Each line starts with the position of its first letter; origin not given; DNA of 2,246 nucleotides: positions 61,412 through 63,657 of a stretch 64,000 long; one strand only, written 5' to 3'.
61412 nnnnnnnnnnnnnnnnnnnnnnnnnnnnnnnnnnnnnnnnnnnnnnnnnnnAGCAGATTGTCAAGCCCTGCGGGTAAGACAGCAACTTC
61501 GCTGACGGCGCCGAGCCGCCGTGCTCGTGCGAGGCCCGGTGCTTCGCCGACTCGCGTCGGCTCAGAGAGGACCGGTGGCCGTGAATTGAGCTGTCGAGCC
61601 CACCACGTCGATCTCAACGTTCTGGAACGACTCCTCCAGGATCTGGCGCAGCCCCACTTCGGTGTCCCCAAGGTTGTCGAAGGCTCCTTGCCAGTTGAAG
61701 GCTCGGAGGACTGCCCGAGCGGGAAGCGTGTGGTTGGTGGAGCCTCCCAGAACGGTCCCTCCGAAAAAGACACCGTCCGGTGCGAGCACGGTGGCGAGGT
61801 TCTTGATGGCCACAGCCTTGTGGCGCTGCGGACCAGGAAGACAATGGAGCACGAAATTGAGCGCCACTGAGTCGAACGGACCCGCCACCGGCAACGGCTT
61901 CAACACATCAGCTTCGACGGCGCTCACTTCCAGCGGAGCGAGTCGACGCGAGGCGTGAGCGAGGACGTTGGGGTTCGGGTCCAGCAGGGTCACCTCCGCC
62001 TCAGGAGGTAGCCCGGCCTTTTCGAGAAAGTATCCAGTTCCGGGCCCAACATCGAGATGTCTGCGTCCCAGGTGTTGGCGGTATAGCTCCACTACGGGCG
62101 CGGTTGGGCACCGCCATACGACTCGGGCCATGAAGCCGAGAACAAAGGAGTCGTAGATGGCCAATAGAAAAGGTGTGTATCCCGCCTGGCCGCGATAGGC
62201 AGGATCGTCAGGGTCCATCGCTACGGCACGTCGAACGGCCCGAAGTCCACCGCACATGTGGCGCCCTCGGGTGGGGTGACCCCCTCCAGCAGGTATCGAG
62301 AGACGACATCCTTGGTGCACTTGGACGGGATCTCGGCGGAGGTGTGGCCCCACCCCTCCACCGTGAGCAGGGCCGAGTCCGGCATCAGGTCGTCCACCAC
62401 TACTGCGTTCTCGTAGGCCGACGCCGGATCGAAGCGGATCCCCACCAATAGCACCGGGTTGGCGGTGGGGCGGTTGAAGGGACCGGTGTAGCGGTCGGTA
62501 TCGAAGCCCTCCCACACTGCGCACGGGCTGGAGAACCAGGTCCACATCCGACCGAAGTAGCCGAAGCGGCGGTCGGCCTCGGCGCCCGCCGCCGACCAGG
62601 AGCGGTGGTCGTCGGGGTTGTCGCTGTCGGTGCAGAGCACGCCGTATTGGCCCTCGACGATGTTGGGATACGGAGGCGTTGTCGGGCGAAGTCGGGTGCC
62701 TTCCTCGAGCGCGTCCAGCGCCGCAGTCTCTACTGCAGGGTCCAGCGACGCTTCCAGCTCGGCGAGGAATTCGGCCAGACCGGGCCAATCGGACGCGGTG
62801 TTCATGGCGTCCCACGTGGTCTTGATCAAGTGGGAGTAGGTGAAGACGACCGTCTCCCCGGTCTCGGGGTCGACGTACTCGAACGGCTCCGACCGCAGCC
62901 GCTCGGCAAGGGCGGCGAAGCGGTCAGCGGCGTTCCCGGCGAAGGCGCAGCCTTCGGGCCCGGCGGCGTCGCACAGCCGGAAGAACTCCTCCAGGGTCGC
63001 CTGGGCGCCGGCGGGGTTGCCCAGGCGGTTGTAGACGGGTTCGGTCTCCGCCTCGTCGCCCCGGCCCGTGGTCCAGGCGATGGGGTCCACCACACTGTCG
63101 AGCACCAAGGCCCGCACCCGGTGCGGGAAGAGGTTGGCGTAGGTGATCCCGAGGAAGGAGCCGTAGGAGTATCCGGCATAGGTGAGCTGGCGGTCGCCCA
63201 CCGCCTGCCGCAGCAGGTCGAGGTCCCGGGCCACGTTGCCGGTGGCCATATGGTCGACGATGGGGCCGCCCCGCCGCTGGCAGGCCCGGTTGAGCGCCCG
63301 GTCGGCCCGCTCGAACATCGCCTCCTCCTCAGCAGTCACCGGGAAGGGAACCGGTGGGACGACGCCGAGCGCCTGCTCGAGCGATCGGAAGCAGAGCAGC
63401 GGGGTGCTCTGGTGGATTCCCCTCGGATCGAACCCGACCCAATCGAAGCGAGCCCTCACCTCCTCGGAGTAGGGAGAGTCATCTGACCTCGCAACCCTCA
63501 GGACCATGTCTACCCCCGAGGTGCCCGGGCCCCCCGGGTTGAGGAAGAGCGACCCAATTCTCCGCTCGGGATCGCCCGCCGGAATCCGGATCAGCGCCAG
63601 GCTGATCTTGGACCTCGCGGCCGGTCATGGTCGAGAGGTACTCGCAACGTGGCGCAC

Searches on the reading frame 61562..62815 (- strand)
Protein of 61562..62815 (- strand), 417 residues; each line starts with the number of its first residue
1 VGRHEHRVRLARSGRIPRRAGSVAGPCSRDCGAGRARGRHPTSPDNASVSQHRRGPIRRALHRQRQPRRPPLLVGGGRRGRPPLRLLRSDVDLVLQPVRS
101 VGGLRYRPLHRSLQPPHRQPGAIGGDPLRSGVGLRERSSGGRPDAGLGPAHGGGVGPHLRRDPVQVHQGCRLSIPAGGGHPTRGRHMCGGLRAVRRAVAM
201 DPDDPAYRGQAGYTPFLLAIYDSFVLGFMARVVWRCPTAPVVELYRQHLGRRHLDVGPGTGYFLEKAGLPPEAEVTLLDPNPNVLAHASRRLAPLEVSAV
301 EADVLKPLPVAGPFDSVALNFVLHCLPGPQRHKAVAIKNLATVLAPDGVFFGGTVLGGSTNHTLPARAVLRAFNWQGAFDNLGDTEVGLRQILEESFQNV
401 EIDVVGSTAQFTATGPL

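Call 28: search_protein_families(library=pfam, proteins=[window:61562-62815:-], max_evalue=0.001)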
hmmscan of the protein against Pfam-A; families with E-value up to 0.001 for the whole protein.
window:61562-62815:- (417 aa): 5 families
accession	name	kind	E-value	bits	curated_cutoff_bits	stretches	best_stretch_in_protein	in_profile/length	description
PF08242.18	Methyltransf_12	-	7.5e-13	49.5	30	1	254-350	1-98/98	Methyltransferase domain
PF13649.12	Methyltransf_25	-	2.5e-11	44.5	27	1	254-348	2-97/97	Methyltransferase domain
PF08241.18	Methyltransf_11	-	5.5e-11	43.4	21.2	1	254-351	1-94/95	Methyltransferase domain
PF13489.12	Methyltransf_23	-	2.2e-08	34.4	27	1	248-358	21-122/164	Methyltransferase domain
PF13847.12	Methyltransf_31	-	1.2e-06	28.8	27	1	251-351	5-108/145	Methyltransferase domain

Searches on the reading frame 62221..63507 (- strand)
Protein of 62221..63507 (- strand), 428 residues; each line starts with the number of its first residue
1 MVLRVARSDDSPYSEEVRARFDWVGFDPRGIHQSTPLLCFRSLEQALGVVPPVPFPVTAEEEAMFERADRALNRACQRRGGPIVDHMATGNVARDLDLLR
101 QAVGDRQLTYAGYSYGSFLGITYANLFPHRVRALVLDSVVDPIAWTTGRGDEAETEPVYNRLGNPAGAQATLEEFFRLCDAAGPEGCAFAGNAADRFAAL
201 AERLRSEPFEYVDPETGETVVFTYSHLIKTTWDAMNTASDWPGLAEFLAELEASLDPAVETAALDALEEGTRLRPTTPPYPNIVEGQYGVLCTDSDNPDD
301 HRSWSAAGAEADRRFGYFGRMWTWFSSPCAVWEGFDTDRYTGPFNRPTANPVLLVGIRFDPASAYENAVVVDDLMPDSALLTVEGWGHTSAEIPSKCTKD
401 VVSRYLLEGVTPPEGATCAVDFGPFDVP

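Call 28: search_protein_families(library=pfam, proteins=[window:62221-63507:-], max_evalue=0.001)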
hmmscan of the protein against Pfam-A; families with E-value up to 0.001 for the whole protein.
window:62221-63507:- (428 aa): 2 families
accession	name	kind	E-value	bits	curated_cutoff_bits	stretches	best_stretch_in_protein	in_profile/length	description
PF08386.16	Abhydrolase_4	-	9.3e-18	64.7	21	1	317-418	3-103/103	TAP-like protein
PF00561.26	Abhydrolase_1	-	2.1e-16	60.8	25.8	1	19-143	26-103/245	alpha/beta hydrolase fold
